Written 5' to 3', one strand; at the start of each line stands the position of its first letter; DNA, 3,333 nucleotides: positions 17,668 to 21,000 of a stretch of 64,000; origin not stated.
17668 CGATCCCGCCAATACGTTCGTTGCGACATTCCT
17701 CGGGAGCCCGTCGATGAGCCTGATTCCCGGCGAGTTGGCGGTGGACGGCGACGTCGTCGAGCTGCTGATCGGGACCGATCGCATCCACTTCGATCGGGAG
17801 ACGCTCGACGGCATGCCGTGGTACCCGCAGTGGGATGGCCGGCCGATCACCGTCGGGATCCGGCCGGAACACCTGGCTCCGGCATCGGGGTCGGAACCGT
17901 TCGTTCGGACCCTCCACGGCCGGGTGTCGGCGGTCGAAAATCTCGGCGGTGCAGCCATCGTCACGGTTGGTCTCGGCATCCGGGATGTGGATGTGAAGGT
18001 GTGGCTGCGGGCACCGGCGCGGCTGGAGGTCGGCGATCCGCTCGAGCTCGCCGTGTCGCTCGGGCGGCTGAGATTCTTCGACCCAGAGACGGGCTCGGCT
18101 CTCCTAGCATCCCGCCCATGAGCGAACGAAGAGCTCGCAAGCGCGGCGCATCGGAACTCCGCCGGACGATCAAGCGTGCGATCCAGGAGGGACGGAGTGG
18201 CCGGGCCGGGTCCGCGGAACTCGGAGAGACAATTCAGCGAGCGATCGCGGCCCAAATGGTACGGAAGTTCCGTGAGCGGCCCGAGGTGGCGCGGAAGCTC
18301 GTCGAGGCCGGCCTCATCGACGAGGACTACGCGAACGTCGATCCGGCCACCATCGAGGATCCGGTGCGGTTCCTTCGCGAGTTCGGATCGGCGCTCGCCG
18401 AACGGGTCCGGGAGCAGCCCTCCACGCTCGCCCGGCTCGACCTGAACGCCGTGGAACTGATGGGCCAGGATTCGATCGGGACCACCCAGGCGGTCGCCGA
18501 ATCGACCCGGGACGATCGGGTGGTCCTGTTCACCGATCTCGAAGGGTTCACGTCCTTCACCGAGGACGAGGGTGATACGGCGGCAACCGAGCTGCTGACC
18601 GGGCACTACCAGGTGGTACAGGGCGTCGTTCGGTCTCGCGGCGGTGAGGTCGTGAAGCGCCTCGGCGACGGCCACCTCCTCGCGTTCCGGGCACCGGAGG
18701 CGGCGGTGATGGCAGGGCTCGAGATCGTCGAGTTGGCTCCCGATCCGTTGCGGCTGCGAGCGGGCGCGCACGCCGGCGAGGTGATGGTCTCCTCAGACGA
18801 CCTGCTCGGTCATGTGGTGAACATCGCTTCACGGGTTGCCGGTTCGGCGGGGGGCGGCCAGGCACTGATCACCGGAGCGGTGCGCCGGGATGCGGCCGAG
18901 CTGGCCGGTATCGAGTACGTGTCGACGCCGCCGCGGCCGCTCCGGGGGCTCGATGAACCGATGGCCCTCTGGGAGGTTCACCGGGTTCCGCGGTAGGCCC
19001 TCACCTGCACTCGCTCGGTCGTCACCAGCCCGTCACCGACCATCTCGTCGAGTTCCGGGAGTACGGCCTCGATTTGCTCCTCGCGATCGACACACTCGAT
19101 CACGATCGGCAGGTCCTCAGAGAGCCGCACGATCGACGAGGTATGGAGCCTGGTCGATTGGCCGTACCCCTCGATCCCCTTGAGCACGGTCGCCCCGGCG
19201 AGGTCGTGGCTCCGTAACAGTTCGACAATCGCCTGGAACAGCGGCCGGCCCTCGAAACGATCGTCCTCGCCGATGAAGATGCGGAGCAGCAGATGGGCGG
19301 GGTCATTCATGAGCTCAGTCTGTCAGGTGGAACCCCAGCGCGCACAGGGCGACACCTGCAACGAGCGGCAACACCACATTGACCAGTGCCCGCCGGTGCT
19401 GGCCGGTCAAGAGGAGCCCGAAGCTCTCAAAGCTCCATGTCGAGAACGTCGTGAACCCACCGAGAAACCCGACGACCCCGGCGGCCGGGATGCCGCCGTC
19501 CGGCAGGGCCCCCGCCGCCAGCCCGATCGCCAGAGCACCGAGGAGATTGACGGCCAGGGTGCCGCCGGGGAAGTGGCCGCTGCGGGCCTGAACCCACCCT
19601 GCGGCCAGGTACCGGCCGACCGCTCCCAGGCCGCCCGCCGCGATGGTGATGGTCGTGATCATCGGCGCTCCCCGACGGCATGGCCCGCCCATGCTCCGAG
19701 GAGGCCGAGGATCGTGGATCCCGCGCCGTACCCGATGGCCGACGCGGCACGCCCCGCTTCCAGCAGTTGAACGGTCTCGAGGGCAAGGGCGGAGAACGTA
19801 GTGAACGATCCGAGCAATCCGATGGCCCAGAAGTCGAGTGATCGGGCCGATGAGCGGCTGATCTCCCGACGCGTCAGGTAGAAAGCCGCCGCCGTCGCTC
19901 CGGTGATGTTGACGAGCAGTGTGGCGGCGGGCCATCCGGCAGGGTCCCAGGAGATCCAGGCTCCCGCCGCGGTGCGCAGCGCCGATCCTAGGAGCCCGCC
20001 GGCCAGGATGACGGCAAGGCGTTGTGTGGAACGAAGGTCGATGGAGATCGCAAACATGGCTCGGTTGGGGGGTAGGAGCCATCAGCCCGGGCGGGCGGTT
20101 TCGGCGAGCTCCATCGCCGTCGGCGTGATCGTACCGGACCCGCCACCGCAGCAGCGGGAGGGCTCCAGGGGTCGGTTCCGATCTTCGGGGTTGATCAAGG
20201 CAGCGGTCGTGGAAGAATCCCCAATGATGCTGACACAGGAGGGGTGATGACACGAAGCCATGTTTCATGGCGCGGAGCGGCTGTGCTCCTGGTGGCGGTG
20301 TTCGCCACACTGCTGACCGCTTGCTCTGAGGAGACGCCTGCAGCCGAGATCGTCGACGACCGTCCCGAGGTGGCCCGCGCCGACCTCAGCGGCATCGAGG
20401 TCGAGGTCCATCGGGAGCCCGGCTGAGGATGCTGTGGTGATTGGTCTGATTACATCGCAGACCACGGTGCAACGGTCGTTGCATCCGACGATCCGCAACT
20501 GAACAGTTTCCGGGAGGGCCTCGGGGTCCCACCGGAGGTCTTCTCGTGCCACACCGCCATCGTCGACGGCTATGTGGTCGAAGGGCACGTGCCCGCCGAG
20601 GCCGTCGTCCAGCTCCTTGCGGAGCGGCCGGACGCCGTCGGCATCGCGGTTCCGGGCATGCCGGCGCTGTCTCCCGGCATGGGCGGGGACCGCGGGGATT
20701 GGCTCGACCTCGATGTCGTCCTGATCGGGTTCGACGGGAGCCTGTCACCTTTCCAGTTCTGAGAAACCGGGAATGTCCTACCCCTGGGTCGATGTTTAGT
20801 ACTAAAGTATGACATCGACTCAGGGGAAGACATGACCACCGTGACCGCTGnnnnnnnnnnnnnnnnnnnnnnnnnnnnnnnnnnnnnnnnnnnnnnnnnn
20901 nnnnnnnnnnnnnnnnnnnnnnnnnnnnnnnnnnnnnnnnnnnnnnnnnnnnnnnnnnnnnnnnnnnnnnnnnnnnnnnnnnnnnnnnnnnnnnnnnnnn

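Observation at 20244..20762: DUF411/CopG-like lipoprotein with an in-frame UGA at the first Cys of the CxCC motif, followed by a hairpin: candidate selenoprotein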

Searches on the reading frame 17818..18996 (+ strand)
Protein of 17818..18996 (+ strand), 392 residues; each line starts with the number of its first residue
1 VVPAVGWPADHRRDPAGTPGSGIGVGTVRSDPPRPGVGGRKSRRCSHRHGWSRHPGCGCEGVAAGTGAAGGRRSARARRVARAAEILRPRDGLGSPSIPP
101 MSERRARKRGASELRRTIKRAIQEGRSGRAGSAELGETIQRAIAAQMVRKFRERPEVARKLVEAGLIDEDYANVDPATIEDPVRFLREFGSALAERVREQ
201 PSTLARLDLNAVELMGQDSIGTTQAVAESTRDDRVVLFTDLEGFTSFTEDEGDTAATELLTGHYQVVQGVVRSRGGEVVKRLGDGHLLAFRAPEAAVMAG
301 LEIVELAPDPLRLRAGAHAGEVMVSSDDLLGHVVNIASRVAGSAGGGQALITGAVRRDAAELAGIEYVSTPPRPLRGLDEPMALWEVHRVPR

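Call 73: search_protein_families(library=pfam, proteins=[window:17818-18996:+], max_evalue=0.001)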
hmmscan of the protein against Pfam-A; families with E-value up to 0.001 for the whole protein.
window:17818-18996:+ (392 aa): 1 family
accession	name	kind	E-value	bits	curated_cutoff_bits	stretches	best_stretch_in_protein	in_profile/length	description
PF00211.25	Guanylate_cyc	-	2.2e-09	37.6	21.9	1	232-357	7-153/183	Adenylate and Guanylate cyclase catalytic domain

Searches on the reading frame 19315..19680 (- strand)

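Call 73: search_protein_families(library=pfam, proteins=[window:19315-19680:-], max_evalue=0.001)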
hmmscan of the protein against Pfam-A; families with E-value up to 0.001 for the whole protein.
window:19315-19680:- (121 aa): 1 family
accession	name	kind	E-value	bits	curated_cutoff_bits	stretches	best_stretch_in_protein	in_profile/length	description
PF02537.21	CRCB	-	1.6e-20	73.8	32.9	1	12-117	3-103/103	CrcB-like protein, Camphor Resistance (CrcB)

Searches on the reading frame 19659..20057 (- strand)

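Call 73: search_protein_families(library=pfam, proteins=[window:19659-20057:-], max_evalue=0.001)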
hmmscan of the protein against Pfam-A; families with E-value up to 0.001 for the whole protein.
window:19659-20057:- (132 aa): 1 family
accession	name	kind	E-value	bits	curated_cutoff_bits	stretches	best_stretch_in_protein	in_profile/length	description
PF02537.21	CRCB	-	1.1e-19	71.1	32.9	1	16-125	2-102/103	CrcB-like protein, Camphor Resistance (CrcB)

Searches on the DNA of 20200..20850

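Call 8: search_rna_families(source=window, start=20200, end=20850, threshold=evalue, max_evalue=10)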
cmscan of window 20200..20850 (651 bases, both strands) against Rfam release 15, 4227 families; matches with E-value up to 10: 7.
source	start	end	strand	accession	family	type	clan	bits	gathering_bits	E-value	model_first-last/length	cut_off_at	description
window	20769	20840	-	RF03763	mir-2568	Gene; miRNA;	-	26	90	0.0034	1-88/88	no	mir-2568 microRNA precursor family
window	20766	20843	+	RF04016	mir-4873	Gene; miRNA;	-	18.4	100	1.4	1-78/78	no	mir-4873 microRNA precursor family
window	20767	20839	-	RF03736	mir-3130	Gene; miRNA;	-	15.8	95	5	1-75/75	no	mir-3130 microRNA precursor family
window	20511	20546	+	RF03196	mir-6790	Gene; miRNA;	-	15.7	78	4.2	14-49/63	no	mir-6790 microRNA precursor family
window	20767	20839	+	RF03736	mir-3130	Gene; miRNA;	-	15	95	8.2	1-75/75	no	mir-3130 microRNA precursor family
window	20212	20295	+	RF01681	P4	Gene; sRNA;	-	11.1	37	2.3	1-215/215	no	Pseudomonas sRNA P4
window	20220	20278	+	RF01145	sR14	Gene; snRNA; snoRNA; CD-box;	-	10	38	5.9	1-54/54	no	Small nucleolar RNA sR14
